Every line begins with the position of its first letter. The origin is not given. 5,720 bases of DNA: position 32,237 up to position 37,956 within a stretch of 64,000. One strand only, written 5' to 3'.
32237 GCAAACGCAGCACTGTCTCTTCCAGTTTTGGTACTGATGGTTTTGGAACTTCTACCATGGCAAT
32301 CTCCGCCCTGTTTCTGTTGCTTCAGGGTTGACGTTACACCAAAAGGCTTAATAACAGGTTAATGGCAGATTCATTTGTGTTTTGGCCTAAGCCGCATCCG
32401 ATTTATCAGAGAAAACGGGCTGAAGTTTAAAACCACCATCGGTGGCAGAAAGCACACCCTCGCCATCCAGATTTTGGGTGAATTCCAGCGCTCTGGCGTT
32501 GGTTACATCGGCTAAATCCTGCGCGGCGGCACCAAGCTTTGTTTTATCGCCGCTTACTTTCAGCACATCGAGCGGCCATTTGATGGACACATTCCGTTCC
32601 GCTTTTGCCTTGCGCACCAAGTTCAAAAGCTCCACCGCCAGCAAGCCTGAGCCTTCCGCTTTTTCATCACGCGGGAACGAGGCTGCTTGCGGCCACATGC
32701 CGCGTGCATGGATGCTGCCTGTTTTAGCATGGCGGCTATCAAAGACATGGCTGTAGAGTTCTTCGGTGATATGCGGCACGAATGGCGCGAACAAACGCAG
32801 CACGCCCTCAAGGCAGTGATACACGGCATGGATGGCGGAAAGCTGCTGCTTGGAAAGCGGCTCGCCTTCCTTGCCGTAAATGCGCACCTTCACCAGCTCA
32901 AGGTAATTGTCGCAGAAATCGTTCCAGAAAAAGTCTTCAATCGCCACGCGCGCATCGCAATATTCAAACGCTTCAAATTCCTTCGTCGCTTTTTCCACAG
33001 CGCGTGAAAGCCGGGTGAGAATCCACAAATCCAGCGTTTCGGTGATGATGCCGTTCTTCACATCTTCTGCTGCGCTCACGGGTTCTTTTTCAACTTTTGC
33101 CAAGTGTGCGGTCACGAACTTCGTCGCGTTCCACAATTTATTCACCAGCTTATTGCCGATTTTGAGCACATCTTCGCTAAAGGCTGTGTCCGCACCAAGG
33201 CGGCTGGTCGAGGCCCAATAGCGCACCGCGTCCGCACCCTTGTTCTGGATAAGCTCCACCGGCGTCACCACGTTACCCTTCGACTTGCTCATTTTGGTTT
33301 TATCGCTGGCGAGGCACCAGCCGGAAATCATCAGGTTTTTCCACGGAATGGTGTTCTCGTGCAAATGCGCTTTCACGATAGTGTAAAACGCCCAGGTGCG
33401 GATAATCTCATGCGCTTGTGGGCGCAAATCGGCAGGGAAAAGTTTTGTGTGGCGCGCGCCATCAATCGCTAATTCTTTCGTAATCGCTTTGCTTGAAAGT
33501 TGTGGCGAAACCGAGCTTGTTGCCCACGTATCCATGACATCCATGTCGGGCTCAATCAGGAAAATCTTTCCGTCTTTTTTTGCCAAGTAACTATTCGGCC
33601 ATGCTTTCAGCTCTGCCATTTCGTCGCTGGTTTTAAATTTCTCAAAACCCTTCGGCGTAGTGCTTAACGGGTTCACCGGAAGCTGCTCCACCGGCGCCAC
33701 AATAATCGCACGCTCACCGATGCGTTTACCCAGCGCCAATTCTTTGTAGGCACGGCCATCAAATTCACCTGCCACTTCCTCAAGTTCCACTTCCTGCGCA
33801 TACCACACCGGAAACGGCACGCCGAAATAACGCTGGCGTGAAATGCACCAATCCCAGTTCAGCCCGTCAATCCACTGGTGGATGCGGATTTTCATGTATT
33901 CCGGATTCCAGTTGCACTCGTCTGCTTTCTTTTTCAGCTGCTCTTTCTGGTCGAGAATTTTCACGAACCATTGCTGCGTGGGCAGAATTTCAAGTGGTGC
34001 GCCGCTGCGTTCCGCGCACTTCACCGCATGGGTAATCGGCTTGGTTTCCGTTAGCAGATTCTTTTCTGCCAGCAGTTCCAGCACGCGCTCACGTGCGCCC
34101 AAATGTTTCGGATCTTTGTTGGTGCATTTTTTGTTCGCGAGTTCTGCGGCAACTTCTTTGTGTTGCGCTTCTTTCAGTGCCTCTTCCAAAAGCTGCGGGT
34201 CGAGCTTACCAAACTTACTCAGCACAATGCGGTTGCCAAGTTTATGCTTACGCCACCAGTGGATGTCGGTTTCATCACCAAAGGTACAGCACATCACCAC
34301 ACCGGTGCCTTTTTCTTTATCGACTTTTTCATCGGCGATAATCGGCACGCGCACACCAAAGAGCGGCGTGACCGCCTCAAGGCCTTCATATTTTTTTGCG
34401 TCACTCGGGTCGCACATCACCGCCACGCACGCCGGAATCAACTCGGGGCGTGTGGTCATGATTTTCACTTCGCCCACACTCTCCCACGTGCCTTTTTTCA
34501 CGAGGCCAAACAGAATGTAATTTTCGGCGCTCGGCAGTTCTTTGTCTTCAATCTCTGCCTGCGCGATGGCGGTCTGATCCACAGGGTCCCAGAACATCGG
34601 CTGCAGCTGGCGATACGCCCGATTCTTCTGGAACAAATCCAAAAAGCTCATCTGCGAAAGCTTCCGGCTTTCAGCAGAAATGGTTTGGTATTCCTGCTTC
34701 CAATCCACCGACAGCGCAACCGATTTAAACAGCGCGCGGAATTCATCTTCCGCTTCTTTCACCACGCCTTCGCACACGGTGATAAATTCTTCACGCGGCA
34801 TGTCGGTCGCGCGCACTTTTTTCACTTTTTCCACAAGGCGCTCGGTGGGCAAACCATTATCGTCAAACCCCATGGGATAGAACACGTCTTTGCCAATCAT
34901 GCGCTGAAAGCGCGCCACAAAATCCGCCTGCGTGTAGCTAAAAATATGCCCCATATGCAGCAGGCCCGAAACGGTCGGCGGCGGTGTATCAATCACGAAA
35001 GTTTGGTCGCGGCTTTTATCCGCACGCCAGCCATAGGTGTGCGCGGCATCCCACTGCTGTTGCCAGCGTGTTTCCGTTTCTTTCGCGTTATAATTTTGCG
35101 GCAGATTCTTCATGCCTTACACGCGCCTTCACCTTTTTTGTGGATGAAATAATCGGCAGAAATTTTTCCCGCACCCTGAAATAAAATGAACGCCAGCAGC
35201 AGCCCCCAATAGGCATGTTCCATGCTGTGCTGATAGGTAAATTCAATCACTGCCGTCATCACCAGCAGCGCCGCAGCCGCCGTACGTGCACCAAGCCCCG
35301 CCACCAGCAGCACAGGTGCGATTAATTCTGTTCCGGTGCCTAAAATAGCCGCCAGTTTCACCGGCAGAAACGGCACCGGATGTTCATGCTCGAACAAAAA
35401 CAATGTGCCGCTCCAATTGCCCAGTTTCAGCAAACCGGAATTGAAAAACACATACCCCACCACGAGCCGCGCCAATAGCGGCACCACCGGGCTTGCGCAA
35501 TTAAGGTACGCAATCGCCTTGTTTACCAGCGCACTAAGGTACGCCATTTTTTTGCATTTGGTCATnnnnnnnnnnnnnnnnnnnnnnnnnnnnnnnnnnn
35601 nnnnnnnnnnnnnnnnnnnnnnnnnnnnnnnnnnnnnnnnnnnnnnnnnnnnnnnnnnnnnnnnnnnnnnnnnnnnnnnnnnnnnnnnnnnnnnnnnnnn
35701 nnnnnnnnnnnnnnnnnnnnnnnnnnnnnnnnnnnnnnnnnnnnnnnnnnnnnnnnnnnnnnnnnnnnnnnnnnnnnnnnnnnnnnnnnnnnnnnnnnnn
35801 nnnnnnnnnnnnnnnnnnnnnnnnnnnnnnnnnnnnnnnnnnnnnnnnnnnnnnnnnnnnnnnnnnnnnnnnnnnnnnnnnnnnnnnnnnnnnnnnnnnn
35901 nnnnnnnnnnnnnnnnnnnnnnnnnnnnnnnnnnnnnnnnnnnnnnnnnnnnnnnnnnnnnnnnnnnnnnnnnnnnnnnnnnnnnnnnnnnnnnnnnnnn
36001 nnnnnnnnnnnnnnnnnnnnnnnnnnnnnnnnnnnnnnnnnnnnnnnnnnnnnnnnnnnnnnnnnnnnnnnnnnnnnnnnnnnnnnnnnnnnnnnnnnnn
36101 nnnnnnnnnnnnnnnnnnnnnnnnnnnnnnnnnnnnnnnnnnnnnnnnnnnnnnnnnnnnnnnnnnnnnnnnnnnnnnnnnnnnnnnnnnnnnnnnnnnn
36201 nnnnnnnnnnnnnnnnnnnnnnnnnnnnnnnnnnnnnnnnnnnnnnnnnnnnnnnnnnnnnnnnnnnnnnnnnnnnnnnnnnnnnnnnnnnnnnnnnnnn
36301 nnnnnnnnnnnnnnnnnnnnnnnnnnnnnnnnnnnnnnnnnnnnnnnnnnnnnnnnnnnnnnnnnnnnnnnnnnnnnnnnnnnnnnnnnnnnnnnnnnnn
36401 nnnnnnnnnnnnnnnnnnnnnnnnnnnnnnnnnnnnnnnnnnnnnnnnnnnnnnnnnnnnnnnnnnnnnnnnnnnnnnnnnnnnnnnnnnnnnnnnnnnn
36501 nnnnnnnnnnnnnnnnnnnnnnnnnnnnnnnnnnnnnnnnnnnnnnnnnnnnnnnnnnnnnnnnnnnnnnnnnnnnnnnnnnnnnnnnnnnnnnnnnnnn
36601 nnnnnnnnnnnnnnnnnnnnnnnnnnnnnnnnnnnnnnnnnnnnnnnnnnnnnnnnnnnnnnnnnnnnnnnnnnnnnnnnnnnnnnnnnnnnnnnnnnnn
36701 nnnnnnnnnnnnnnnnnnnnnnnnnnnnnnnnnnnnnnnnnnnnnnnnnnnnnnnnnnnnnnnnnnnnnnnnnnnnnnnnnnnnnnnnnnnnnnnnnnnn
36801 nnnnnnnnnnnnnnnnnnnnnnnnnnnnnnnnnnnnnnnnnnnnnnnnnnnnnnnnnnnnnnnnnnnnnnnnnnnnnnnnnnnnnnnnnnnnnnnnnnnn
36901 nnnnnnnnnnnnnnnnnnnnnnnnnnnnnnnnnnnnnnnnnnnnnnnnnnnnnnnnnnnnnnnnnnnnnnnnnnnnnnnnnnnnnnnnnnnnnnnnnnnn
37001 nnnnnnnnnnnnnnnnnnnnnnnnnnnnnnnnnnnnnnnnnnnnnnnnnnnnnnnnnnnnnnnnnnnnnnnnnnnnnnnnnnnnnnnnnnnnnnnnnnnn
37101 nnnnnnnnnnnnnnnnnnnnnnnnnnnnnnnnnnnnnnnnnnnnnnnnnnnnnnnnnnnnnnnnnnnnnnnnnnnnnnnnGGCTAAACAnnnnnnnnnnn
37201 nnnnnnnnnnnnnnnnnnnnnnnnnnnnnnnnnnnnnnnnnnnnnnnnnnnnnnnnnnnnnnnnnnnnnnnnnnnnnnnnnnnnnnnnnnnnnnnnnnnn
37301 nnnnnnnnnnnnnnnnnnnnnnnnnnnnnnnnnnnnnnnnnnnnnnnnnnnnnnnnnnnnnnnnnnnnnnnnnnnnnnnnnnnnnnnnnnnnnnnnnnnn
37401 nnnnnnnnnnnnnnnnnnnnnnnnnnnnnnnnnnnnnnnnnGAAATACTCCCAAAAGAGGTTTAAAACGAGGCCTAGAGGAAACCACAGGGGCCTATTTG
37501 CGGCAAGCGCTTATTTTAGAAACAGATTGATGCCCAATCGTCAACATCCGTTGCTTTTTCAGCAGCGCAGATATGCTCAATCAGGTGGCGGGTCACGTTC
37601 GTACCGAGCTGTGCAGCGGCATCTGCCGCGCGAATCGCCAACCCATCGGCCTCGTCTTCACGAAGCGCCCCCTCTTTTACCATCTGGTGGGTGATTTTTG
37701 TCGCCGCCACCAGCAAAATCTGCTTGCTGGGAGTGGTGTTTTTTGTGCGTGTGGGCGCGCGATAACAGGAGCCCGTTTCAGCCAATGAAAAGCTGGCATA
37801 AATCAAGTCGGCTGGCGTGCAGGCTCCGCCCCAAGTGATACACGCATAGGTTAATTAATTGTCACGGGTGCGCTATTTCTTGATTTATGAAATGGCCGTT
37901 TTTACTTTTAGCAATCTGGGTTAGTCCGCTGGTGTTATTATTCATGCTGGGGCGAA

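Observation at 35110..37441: Complete bufferin-type RiPP operon (DUF2282 precursor - DUF692/MNIO - DUF2063 - DoxX)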

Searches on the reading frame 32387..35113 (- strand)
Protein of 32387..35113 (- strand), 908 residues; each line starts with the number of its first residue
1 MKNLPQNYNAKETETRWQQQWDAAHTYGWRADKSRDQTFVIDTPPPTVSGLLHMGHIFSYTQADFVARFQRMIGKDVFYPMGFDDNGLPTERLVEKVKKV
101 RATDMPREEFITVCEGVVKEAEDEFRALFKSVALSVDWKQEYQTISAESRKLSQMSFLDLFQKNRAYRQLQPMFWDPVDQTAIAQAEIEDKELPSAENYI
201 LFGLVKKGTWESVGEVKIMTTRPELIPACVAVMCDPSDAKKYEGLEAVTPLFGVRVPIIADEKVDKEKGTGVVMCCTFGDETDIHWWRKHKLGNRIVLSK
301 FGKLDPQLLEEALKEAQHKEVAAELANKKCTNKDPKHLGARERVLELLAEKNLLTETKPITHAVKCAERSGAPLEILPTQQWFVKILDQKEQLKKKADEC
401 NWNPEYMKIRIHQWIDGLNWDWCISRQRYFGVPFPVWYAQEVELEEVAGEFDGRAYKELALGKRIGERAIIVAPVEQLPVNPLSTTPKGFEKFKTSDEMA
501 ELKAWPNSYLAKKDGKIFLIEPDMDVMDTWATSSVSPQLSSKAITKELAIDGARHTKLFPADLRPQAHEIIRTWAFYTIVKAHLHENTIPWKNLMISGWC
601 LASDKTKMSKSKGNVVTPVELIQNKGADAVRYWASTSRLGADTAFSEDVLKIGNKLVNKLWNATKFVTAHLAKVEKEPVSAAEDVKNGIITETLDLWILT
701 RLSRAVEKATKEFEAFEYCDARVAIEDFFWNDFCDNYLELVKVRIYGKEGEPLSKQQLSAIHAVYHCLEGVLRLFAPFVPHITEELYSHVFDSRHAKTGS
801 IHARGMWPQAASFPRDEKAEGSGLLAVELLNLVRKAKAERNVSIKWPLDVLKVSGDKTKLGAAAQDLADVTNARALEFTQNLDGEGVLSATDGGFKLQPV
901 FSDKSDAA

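Call 16: search_protein_families(library=pfam, proteins=[window:32387-35113:-], max_evalue=0.001)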
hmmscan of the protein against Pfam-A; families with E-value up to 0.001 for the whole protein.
window:32387-35113:- (908 aa): 5 families
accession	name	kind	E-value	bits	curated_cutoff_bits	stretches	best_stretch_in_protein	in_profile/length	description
PF00133.28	tRNA-synt_1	-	1.2e-75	255.3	22.7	2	17-447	2-256/414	tRNA synthetases class I (I, L, M and V)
PF08264.19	Anticodon_1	-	1.8e-35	122.5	25.1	1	695-850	1-146/148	Anticodon-binding domain of tRNA ligase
PF09334.17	tRNA-synt_1g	-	1.8e-23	83.4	20.1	2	40-189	2-136/391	tRNA synthetases class I (M)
PF01406.26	tRNA-synt_1e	-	1.1e-05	25.4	27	0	596-651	243-297/301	tRNA synthetases class I (C) catalytic domain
PF13603.12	tRNA-synt_1_2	-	2.7e-05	24.2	25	1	243-315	85-158/185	Leucyl-tRNA synthetase, editing domain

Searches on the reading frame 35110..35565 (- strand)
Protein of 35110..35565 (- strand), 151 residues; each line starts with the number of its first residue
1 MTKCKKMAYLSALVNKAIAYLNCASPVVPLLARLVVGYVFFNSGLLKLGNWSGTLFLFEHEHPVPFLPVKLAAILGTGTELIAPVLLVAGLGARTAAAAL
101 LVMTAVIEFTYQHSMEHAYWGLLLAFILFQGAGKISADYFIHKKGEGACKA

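Call 3: search_protein_families(library=pfam, proteins=[window:35110-35565:-], max_evalue=0.01)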
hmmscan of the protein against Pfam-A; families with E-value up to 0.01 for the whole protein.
window:35110-35565:- (151 aa): 3 families
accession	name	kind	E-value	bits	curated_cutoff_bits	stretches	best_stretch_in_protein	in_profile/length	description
PF07681.17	DoxX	-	3.4e-14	53.7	23.6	1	29-110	2-82/85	DoxX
PF07291.16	MauE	-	3.5e-05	24.5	27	1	28-106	4-82/128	Methylamine utilisation protein MauE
PF02077.20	SURF4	-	0.0019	18.3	27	1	15-113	9-107/267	SURF4 family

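Call 4: search_protein_families(library=ncbifam, proteins=[window:35110-35565:-], max_evalue=0.01)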
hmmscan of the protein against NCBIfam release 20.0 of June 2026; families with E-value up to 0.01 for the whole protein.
window:35110-35565:- (151 aa): 2 families
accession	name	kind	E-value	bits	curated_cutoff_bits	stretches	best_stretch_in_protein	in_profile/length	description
NF050144.1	matur_HvfX_fam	equivalog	2e-13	50.8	80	1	28-110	3-86/165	HvfX family Cu-binding RiPP maturation protein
NF045576.1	BT_3928_fam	equivalog_domain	0.0058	15.8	250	1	31-108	4-86/358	BT_3928 family protein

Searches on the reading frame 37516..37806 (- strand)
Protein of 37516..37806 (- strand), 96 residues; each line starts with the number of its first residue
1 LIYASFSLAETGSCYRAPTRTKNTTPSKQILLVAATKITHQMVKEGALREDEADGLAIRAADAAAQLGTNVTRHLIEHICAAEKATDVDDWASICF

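Call 16: search_protein_families(library=pfam, proteins=[window:37516-37806:-], max_evalue=0.001)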
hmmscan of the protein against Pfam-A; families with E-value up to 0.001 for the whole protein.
window:37516-37806:- (96 aa): 0 families
